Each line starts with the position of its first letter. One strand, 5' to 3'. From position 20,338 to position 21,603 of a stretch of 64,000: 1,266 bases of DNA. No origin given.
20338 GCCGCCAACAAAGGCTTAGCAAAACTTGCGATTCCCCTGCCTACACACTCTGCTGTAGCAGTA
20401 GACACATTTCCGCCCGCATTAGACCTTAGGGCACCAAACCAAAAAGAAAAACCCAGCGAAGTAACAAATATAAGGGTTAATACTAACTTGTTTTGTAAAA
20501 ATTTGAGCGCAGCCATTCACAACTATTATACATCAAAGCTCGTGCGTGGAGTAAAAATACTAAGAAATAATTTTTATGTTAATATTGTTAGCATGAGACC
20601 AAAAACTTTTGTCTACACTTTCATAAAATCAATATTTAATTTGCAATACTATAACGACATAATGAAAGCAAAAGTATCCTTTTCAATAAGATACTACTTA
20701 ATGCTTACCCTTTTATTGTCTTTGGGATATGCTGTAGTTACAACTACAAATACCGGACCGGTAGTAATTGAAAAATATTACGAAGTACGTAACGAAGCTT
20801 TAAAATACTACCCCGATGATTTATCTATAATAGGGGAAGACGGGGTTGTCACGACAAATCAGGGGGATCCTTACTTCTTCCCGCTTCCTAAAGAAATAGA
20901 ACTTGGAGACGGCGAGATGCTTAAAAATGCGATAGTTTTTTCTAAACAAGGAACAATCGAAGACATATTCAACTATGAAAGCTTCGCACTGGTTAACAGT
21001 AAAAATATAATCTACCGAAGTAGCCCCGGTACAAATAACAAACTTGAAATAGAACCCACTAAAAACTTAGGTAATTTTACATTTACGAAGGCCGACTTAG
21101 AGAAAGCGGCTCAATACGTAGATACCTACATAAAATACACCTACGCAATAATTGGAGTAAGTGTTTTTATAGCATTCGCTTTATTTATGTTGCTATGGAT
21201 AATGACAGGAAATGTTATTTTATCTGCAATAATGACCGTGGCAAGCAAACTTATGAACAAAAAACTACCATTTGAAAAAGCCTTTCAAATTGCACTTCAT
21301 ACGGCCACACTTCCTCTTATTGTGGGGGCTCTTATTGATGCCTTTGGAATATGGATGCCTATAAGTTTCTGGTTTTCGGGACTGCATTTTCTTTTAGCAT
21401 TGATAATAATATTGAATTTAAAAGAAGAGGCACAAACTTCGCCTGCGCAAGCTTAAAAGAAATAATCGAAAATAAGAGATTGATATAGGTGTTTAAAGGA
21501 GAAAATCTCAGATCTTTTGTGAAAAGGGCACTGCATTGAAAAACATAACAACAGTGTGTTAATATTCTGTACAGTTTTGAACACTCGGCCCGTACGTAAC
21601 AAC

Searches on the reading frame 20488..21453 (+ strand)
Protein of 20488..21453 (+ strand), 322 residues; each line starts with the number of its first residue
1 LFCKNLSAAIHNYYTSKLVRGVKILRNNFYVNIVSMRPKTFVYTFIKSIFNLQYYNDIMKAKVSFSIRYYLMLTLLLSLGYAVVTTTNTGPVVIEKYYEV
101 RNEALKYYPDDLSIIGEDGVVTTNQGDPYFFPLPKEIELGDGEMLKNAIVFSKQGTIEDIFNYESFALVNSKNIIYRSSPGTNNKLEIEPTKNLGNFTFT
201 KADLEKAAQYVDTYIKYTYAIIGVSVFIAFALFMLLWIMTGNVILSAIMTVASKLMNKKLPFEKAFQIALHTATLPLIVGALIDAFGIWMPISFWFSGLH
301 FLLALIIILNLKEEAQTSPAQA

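Call 55: search_protein_families(library=pfam, proteins=[window:20488-21453:+], max_evalue=0.00001)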
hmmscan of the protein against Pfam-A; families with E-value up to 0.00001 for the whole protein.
window:20488-21453:+ (322 aa): 1 family
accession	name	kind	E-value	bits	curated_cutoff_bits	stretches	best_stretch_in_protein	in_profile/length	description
PF06691.16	DUF1189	-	6e-18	65.7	28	1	44-307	3-240/244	Protein of unknown function (DUF1189)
